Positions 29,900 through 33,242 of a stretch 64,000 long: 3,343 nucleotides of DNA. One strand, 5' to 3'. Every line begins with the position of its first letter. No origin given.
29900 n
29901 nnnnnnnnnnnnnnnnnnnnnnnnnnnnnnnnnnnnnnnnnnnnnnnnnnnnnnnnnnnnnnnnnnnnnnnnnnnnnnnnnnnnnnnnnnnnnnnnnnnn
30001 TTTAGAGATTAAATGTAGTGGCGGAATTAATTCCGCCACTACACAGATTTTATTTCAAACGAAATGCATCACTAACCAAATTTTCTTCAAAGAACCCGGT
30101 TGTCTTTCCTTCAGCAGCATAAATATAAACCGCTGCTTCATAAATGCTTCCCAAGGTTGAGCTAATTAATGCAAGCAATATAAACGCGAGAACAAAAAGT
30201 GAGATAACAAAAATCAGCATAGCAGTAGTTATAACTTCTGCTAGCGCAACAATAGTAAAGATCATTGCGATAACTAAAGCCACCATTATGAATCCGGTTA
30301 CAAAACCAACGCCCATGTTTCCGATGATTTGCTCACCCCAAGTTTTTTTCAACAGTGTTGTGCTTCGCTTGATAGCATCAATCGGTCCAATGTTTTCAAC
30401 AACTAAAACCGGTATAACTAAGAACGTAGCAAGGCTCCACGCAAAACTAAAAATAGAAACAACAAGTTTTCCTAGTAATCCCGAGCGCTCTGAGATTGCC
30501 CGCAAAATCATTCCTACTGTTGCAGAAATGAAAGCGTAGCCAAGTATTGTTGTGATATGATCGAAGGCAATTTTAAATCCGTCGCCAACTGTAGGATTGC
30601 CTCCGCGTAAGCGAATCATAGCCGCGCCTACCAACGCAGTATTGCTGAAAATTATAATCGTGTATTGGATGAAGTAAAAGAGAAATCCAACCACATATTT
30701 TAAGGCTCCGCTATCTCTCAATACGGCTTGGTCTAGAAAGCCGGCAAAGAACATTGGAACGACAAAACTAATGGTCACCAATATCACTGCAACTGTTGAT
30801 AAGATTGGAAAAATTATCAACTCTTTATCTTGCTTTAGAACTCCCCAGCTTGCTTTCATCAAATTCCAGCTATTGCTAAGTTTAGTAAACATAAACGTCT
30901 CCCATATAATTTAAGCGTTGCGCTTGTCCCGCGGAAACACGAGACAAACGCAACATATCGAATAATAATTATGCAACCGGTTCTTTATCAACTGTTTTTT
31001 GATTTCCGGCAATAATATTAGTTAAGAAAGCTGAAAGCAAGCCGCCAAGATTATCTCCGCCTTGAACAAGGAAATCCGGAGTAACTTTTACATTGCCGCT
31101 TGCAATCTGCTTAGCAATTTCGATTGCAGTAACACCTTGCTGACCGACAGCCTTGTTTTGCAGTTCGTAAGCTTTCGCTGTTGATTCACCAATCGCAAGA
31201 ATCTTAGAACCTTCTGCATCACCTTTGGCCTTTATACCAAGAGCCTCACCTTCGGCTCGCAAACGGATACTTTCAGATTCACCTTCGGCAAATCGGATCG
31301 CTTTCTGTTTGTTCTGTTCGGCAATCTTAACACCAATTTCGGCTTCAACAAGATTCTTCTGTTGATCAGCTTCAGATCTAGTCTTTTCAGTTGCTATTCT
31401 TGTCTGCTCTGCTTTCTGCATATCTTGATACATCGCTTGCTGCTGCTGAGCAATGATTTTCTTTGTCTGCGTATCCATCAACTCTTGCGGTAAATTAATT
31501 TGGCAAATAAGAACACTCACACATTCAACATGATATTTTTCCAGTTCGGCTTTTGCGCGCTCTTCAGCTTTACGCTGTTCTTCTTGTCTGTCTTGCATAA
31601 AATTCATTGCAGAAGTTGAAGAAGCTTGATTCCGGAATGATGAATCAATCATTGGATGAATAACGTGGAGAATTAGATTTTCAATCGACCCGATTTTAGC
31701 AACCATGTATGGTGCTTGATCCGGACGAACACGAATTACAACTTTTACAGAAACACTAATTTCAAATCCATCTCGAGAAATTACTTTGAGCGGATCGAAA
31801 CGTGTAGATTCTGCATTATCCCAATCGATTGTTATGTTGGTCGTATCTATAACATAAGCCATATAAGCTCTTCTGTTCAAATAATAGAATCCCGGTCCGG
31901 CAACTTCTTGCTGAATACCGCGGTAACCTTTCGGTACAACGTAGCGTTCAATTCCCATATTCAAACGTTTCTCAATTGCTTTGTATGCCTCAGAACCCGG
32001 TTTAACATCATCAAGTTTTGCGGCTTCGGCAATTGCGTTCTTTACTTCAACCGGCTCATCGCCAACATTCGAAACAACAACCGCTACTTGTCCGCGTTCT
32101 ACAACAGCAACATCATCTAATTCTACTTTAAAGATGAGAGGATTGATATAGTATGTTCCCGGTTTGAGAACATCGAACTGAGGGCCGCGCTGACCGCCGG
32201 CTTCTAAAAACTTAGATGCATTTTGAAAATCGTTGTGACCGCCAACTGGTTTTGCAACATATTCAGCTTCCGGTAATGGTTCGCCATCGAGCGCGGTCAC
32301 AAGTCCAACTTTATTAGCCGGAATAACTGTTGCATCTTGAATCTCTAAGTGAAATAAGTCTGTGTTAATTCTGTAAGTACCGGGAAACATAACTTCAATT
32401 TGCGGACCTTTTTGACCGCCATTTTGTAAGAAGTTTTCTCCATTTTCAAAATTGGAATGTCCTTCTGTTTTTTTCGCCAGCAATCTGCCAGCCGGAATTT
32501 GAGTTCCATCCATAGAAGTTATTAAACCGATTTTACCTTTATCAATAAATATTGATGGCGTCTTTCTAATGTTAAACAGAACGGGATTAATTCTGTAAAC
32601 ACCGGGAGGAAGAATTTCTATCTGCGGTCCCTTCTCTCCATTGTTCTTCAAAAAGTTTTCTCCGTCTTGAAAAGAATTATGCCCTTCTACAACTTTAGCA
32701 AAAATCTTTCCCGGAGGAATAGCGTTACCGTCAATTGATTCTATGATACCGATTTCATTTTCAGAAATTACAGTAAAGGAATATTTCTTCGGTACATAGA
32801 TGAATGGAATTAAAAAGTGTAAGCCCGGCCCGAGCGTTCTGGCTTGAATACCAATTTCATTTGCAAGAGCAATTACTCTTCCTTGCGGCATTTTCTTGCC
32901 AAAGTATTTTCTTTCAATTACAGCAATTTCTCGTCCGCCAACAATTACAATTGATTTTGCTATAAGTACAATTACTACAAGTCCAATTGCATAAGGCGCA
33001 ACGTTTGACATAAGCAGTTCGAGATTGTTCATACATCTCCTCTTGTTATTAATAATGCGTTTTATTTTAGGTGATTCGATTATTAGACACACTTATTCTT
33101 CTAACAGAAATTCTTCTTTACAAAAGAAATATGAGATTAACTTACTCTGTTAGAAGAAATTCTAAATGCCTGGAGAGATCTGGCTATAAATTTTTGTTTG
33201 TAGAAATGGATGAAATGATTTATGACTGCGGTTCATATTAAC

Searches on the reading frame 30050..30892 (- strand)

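Call 11: search_protein_families(library=pfam, proteins=[window:30050-30892:-], max_evalue=0.001)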
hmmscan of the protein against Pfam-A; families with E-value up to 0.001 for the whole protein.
window:30050-30892:- (280 aa): 1 family
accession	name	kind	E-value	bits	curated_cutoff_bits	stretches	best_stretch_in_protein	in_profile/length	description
PF19656.5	DUF6159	-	5.3e-77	258.7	27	1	65-265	3-203/204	Family of unknown function (DUF6159)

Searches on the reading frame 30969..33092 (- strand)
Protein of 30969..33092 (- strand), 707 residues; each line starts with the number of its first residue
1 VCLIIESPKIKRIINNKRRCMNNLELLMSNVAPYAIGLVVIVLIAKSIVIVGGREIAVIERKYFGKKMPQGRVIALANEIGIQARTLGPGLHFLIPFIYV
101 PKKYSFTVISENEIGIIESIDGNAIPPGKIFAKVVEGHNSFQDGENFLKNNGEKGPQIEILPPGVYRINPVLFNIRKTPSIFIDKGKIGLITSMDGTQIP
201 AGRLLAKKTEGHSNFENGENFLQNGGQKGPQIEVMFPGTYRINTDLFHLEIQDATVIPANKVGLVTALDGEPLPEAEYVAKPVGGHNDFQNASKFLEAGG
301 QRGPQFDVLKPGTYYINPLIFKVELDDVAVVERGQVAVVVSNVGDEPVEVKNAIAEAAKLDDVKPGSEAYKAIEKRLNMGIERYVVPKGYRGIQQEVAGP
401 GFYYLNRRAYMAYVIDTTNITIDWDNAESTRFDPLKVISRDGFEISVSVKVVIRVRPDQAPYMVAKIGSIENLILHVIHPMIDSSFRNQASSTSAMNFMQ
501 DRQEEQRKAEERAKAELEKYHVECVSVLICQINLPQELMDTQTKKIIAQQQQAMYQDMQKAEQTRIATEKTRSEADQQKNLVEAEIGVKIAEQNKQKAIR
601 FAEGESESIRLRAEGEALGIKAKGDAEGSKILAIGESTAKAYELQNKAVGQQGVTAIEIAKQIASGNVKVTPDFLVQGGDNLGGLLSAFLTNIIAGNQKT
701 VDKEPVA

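Call 11: search_protein_families(library=pfam, proteins=[window:30969-33092:-], max_evalue=0.001)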
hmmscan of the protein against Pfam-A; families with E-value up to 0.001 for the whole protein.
window:30969-33092:- (707 aa): 1 family
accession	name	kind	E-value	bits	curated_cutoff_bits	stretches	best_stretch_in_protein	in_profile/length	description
PF01145.31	Band_7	-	2.3e-25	90.1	23.6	1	386-562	3-175/176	SPFH domain / Band 7 family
